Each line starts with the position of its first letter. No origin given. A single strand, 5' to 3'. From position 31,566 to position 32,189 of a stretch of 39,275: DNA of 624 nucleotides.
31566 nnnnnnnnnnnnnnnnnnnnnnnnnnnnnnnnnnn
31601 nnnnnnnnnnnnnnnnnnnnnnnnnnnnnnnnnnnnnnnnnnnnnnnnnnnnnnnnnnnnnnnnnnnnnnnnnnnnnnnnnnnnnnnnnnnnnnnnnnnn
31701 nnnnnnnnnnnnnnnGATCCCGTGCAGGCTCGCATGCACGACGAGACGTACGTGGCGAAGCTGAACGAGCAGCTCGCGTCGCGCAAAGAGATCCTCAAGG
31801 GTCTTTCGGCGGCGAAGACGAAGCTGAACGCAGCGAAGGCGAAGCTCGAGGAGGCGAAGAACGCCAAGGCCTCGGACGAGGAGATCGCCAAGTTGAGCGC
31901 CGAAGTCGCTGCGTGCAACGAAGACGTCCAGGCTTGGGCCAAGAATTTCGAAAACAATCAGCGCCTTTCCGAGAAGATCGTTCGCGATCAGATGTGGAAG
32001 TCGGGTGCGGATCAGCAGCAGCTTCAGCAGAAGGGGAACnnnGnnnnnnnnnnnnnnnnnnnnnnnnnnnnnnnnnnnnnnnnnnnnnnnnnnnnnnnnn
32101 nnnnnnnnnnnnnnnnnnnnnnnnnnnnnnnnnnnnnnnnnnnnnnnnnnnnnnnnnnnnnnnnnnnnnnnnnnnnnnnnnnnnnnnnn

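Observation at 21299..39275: More than 18 kb translationally coupled operon: giant protein, small membrane-anchored coiled-coil protein, second giant protein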

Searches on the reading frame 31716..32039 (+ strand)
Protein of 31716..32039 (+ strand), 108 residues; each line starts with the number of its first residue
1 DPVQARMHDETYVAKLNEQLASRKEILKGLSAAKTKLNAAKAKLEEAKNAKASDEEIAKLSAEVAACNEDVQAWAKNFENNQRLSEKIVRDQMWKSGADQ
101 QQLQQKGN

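Call 72: find_homologous_proteins(query=A6, max_evalue=0.001)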
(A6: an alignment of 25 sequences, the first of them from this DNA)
Query A6 (25 sequences) (108 aa, profile of the alignment): 107 proteins with E <= 0.001 among 3778 candidates.
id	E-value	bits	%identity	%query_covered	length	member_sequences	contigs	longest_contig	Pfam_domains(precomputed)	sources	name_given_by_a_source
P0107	1.5e-15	75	96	100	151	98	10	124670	-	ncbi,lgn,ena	-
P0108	3.1e-15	74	-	-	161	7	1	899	-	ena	-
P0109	9.4e-15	73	-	-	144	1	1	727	-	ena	-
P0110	5.1e-14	70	45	10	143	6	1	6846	-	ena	-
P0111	6.8e-14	70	-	-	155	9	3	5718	-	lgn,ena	-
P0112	7.0e-14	70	-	-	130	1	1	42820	-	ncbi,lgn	-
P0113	7.1e-14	70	-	-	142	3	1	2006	-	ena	-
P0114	7.4e-14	70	-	-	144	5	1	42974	-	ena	-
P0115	7.4e-14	70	-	-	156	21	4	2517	-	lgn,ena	-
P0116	7.5e-14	70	-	-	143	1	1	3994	-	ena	-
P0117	8.3e-14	70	-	-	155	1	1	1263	-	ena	-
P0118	1.2e-13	69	-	-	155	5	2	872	-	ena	-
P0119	1.2e-13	69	-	-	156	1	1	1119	-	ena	-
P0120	1.5e-13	69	-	-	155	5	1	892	-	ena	-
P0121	1.5e-13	69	-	-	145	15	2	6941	-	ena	-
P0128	4.4e-13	67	-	-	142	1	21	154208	-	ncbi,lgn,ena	-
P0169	1.1e-11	63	-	-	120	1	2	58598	-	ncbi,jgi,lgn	-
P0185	4.3e-11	61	-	-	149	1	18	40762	-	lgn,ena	-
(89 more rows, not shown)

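Call 73: find_encoding_contigs(protein=P0128, flank=10000, max_places=2)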
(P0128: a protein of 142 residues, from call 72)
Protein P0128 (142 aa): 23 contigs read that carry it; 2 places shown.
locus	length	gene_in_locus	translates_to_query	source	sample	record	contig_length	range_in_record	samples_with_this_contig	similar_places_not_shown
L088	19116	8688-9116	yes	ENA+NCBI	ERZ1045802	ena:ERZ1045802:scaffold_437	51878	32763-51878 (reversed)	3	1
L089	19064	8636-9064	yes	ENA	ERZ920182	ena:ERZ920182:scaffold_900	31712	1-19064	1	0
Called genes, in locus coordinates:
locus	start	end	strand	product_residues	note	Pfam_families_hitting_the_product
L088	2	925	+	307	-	?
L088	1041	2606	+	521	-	PF03977:OAD_beta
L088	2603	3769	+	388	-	-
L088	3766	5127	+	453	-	PF00206:Lyase_1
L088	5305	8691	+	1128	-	PF01640:Peptidase_C10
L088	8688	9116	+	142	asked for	-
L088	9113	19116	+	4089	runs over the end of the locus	PF18884:TSP3_bac (faint), PF13385:Laminin_G_3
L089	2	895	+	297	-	?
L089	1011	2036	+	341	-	PF03977:OAD_beta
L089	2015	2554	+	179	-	PF03977:OAD_beta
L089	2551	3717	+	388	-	-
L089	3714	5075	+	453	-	PF00206:Lyase_1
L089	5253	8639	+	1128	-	PF01640:Peptidase_C10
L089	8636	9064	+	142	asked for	-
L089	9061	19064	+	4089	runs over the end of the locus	PF18884:TSP3_bac (faint), PF13385:Laminin_G_3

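Call 74: find_encoding_contigs(protein=P0169, flank=10000, max_places=2)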
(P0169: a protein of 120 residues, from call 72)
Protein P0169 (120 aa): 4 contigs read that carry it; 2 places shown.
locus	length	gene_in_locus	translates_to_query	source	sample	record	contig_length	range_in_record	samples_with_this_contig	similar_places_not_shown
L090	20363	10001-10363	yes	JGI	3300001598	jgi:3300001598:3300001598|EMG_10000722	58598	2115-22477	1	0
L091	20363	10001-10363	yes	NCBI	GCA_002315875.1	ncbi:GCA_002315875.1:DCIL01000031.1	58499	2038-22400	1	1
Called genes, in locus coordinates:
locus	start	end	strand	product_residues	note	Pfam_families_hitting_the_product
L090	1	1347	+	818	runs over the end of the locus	PF01624:MutS_I, PF05188:MutS_II, PF05192:MutS_III, PF05190:MutS_IV, PF00488:MutS_V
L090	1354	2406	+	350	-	-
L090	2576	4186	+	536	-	PF13541:ChlI, PF00493:MCM (faint), PF01078:Mg_chelatase, PF07728:AAA_5, PF13335:Mg_chelatase_C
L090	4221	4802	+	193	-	-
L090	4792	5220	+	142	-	PF02021:UPF0102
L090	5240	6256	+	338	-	PF00154:RecA_N, PF08423:Rad51, PF06745:ATPase (faint), PF27531:MT3502_N, PF21096:RecA_C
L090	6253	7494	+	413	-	PF11013:DUF2851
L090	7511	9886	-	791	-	PF07676:PD40 (faint), PF26550:Tricorn_2nd (faint)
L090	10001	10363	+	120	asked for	-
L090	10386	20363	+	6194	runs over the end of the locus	PF13385:Laminin_G_3, PF09912:DUF2141 (faint), PF18884:TSP3_bac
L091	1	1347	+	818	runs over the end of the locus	PF01624:MutS_I, PF05188:MutS_II, PF05192:MutS_III, PF05190:MutS_IV, PF00488:MutS_V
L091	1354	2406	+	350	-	-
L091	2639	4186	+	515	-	PF13541:ChlI, PF01078:Mg_chelatase, PF00493:MCM (faint), PF07728:AAA_5, PF13335:Mg_chelatase_C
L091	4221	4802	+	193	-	-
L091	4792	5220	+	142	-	PF02021:UPF0102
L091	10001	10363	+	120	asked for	-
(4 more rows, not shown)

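Call 75: find_encoding_contigs(protein=P0185, flank=10000, max_places=2)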
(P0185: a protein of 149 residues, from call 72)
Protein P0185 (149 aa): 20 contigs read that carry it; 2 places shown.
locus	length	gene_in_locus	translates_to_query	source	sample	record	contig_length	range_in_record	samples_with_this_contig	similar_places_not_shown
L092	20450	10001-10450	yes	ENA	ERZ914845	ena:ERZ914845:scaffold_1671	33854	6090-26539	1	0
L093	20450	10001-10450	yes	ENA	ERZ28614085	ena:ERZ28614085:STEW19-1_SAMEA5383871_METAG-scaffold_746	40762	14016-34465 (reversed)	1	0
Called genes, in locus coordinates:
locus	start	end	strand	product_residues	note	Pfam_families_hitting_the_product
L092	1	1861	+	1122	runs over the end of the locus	PF01640:Peptidase_C10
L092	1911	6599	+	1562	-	-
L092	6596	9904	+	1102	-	-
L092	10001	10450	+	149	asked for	-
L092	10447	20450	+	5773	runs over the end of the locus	?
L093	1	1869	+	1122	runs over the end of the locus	PF01640:Peptidase_C10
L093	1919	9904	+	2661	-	-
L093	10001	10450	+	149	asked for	-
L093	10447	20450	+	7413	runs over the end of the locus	PF09912:DUF2141 (faint), PF18884:TSP3_bac (faint), PF13385:Laminin_G_3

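Call 86: search_solved_structures(query=A6, max_evalue=5)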
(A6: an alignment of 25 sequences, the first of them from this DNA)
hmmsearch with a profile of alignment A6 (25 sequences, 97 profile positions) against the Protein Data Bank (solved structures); distinct sequences matched with E-value up to 5: 59.
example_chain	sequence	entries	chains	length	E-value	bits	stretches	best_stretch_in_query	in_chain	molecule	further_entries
6egc_A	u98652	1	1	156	1.8e-09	41.4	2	13-76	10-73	SC_2L4HC2_23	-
5j0k_A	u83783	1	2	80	0.0001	26.1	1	14-76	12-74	designed protein 2L4HC2_23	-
6z0m_B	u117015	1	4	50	0.0042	21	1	30-73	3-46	Cys-Ncap strand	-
5j10_A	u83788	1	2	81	0.0046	20.9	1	15-76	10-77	peptide design 2L4HC2_24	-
1g6u_A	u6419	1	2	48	0.0073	20.2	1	30-72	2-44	DOMAIN SWAPPED DIMER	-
6z0l_B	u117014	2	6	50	0.0077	20.2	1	32-73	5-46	Cys-N2 Strand | 'Cys-N2-SO3-' Strand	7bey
7mwr_B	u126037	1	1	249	0.011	19.7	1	15-83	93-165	LHD101B4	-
5cwb_A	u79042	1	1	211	0.022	18.7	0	15-77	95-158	Designed helical repeat protein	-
8szz_0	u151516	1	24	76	0.029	18.3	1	15-70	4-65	O32-ZL4 Component A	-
8uzp_M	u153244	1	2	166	0.04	17.8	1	18-80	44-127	stem_mimetic_01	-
2zqm_A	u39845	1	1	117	0.047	17.6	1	10-70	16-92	Prefoldin beta subunit 1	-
6z0l_A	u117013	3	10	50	0.052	17.5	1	30-72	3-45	Positive Strand | 'Positive' Strand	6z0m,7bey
8cwy_B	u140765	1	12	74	0.053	17.5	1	14-75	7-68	T32-15-2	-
8gjg_A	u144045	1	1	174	0.053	17.4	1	25-77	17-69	gluc_A04_0005 Binder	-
6dmp_B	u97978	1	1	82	0.062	17.3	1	17-77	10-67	Designed orthogonal protein DHD13_XAAA_B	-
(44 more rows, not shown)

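Call 87: search_protein_families(library=pfam, alignment_id=A6, max_evalue=0.05)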
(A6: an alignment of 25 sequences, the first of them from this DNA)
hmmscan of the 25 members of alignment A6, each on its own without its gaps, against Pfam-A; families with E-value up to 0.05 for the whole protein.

A. member 1, seq(108 aa): 3 families
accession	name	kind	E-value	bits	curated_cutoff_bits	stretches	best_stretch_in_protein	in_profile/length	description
PF13779.11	DUF4175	-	0.00066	18.3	27.3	1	29-105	480-555/825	Domain of unknown function (DUF4175)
PF02403.27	Seryl_tRNA_N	-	0.0025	18.5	28.2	1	4-83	19-95/108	Seryl-tRNA synthetase N-terminal domain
PF07303.18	Occludin_ELL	-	0.048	14.9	31.2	0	3-72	4-74/101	Occludin homology domain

B. families by the number of members that match (of 25 scanned): 43 families (the first 25 are shown)
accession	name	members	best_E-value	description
PF17830.6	STI1-HOP_DP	2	0.0097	STI1/HOP, DP domain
PF13779.11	DUF4175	1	0.00066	Domain of unknown function (DUF4175)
PF16533.10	SOAR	1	0.001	STIM1 Orai1-activating region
PF06870.17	RNA_pol_I_A49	1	0.0013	A49-like RNA polymerase I associated factor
PF06757.18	Ins_allergen_rp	1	0.0017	Insect allergen related repeat, nitrile-specifier detoxification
PF02403.27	Seryl_tRNA_N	1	0.0025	Seryl-tRNA synthetase N-terminal domain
PF02631.22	RecX_HTH2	1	0.0032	RecX, second three-helix domain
PF25078.1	DUF7801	1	0.0084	Domain of unknown function (DUF7801)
PF22281.1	DUF6959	1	0.0087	Family of unknown function (DUF6959)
PF08623.16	TIP120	1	0.0098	TATA-binding protein interacting (TIP20)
PF08340.16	YicC-like_C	1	0.011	Endoribonuclease YicC-like, C-terminal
PF02787.25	CPSase_L_D3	1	0.012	Carbamoyl-phosphate synthetase large chain, oligomerisation domain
PF23773.1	DUF7169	1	0.012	Domain of unknown function (DUF7169)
PF01365.27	RYDR_ITPR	1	0.013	RIH domain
PF13949.11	ALIX_LYPXL_bnd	1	0.013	ALIX V-shaped domain binding to HIV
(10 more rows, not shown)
